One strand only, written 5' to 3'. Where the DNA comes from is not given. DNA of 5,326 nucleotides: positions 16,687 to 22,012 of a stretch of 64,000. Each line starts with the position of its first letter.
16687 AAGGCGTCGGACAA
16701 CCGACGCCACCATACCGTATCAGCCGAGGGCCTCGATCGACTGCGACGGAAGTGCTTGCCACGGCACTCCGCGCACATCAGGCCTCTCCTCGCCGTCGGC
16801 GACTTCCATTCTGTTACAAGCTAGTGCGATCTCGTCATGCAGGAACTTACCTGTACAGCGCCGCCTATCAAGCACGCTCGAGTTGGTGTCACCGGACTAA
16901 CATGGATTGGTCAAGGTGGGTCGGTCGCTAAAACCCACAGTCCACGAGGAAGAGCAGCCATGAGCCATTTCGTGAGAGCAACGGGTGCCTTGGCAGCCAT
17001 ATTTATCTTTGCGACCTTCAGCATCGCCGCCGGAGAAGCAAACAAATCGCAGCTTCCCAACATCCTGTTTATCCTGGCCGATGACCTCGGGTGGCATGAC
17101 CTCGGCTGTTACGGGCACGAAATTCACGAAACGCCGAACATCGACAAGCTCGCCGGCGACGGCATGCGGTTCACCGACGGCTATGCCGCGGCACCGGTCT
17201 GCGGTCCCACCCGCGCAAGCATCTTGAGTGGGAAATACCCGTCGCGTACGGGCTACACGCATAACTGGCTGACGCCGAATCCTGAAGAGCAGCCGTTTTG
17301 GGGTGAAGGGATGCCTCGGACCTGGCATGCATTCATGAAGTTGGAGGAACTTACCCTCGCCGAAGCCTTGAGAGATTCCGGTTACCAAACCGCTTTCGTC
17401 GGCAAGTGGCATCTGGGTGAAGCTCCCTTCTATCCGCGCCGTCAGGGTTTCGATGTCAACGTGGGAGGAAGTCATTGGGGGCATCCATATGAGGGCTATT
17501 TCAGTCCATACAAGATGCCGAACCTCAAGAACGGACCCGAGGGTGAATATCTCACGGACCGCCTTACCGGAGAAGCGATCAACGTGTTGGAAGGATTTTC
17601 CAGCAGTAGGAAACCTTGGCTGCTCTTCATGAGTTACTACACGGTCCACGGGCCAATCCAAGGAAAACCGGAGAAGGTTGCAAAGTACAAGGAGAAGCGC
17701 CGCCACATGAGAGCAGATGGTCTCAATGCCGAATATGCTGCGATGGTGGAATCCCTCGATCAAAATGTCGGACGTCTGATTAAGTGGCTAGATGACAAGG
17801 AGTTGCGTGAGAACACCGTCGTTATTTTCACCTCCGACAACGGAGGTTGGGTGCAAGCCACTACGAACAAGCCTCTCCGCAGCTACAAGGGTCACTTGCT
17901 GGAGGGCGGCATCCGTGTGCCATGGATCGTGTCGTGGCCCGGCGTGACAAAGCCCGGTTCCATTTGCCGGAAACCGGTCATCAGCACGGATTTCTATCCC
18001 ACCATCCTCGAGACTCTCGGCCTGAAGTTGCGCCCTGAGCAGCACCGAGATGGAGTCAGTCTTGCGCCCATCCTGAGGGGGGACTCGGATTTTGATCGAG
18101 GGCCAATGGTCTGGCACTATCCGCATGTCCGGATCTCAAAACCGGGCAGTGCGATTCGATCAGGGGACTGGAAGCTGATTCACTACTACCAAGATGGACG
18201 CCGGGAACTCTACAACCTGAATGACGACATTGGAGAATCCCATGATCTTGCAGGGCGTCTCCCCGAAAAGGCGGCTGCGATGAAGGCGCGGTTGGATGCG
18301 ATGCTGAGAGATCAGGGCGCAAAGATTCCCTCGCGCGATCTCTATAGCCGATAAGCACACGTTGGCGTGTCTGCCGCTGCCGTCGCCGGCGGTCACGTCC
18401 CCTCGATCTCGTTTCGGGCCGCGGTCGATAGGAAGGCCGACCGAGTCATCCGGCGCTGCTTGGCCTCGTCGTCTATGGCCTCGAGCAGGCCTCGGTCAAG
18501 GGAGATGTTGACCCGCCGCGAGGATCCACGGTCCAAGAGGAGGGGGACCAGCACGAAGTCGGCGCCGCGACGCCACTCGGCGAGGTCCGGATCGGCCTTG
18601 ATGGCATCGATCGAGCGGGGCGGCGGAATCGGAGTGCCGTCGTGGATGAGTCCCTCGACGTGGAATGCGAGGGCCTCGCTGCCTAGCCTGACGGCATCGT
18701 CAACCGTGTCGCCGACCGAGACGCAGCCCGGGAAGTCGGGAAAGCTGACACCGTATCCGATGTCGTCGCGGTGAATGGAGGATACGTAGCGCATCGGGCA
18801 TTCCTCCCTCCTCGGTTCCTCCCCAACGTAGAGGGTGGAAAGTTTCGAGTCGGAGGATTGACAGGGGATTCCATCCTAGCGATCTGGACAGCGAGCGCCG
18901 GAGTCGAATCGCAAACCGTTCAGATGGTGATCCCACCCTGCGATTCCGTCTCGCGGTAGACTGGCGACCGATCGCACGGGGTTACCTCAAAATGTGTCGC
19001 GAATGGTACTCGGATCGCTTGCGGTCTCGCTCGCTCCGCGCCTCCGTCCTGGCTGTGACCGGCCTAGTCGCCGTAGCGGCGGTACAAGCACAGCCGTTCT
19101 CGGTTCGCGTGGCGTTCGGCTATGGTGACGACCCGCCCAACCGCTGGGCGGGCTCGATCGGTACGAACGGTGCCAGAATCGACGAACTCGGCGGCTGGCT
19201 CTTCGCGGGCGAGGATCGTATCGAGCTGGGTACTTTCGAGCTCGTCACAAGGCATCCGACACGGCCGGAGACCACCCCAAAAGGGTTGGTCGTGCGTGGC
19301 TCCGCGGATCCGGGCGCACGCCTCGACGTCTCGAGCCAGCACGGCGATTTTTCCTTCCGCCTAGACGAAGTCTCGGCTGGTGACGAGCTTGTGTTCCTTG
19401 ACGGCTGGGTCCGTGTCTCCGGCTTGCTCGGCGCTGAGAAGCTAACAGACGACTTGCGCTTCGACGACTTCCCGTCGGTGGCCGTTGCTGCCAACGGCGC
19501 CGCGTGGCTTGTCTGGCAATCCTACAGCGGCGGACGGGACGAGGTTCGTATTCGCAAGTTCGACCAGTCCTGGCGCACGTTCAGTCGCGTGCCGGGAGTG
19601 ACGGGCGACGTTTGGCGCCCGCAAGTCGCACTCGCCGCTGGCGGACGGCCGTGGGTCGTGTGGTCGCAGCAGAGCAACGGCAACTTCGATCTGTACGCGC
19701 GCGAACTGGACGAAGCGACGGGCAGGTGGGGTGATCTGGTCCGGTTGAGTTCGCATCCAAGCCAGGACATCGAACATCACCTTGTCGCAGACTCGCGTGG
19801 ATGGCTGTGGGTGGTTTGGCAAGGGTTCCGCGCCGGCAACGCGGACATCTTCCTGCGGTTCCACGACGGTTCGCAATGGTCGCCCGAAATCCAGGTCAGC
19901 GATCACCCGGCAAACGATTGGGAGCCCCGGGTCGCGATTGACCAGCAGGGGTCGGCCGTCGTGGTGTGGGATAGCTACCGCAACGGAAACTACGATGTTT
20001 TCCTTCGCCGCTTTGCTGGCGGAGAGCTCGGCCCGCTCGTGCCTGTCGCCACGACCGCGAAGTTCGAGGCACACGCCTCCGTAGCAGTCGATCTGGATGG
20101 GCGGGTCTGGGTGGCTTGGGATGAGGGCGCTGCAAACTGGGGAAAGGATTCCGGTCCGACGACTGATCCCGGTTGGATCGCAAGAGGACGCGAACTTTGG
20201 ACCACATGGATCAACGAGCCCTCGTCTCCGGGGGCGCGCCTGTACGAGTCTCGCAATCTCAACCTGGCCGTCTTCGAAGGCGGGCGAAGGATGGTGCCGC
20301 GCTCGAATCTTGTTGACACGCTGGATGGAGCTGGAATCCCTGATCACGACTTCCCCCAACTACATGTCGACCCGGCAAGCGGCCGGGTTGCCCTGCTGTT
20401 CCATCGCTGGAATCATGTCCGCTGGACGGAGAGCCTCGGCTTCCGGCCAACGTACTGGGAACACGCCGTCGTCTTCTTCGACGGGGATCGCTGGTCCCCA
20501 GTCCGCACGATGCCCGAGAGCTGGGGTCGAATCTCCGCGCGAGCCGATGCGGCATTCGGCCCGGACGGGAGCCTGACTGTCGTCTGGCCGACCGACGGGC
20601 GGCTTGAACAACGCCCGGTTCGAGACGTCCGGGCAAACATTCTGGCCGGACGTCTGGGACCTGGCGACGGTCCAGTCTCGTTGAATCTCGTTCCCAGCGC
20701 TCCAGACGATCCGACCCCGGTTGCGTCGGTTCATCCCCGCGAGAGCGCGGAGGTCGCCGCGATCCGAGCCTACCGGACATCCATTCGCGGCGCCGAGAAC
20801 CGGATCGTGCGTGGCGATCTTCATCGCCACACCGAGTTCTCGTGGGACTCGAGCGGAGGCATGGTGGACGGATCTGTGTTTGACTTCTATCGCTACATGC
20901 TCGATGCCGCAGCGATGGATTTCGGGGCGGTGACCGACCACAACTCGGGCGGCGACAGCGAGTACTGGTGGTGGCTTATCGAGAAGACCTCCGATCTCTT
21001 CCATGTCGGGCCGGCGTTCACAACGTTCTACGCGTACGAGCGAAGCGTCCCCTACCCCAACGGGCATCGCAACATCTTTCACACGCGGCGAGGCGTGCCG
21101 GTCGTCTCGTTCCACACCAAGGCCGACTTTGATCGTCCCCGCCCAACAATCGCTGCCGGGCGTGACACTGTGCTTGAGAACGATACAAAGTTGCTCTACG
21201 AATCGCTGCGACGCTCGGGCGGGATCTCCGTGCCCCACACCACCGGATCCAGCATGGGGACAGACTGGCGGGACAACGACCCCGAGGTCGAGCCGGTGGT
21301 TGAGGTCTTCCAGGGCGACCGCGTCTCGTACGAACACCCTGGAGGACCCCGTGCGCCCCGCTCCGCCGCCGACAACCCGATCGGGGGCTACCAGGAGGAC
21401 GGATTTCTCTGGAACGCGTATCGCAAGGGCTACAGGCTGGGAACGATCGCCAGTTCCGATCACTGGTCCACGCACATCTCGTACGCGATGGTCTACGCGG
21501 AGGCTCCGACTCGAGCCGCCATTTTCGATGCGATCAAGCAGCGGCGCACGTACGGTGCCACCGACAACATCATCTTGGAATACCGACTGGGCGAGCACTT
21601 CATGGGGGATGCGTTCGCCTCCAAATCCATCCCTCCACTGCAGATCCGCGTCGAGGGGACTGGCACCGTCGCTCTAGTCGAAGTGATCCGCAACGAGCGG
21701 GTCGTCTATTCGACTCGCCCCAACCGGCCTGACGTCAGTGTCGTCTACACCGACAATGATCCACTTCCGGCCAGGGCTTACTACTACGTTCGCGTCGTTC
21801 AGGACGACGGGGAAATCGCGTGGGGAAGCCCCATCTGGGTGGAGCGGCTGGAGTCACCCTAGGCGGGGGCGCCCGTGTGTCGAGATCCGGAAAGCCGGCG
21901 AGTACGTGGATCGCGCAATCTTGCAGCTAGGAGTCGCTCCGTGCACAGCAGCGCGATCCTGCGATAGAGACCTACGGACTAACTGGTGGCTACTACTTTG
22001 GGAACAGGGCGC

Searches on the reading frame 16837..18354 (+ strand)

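Call 28: search_protein_families(library=pfam, proteins=[window:16837-18354:+], max_evalue=0.01)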
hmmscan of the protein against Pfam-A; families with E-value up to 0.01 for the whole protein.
window:16837-18354:+ (505 aa): 3 families
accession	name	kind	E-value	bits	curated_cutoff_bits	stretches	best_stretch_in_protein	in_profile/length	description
PF00884.28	Sulfatase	-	1.1e-58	199.4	25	1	74-395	1-300/301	Sulfatase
PF16347.10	SGSH_C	-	3.8e-15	56.8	29.3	1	353-487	10-145/154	N-sulphoglucosamine sulphohydrolase, C-terminal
PF01663.27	Phosphodiest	-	4.8e-11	43.3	23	1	78-336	3-220/342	Type I phosphodiesterase / nucleotide pyrophosphatase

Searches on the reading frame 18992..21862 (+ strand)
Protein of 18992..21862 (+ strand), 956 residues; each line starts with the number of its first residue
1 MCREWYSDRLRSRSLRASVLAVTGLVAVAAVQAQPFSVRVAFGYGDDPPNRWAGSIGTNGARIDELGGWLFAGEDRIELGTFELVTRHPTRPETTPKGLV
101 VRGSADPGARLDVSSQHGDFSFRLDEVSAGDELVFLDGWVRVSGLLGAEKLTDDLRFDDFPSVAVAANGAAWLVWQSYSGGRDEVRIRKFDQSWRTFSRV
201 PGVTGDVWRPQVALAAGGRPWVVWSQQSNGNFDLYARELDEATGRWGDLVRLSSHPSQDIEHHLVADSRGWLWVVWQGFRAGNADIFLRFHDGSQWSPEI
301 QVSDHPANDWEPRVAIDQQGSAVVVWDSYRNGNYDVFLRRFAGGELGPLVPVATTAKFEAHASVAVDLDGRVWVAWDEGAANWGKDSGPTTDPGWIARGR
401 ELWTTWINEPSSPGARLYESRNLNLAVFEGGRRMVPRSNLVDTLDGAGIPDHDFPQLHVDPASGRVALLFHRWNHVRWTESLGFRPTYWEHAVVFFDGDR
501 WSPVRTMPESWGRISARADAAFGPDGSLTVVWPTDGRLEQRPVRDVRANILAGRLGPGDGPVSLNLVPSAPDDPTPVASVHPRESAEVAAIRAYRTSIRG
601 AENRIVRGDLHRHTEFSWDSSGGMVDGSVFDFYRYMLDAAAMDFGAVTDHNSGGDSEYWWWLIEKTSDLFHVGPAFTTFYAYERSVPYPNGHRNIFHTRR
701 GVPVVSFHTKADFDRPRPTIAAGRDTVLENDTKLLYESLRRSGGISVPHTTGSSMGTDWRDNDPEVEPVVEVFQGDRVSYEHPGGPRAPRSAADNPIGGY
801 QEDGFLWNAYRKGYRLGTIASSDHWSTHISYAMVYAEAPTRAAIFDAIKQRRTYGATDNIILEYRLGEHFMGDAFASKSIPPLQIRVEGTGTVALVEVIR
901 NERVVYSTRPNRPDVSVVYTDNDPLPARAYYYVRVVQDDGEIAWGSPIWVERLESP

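Call 3: search_protein_families(library=pfam, proteins=[window:18992-21862:+])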
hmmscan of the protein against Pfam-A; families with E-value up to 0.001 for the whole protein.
window:18992-21862:+ (956 aa): 1 family
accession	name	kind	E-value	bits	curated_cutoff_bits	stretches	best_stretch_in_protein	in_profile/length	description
PF12228.14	DUF3604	-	4.1e-05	22.7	20.4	0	829-858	378-407/591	Protein of unknown function (DUF3604)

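Call 4: search_protein_families(library=ncbifam, proteins=[window:18992-21862:+])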
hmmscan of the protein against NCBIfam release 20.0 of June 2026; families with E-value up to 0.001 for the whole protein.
window:18992-21862:+ (956 aa): 3 families
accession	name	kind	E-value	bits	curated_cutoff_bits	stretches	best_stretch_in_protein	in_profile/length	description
NF038032.1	CehA_McbA_metalo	domain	1.3e-16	60.9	80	1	606-951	3-315/315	CehA/McbA family metallohydrolase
TIGR04275.1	beta_prop_Msarc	repeat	7.5e-07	28.8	85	0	273-288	20-35/40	beta-propeller repeat protein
NF053835.1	PDIAV_lipo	equivalog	3.5e-05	23.4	90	0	161-329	43-219/458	PDIAV motif-containing lipoprotein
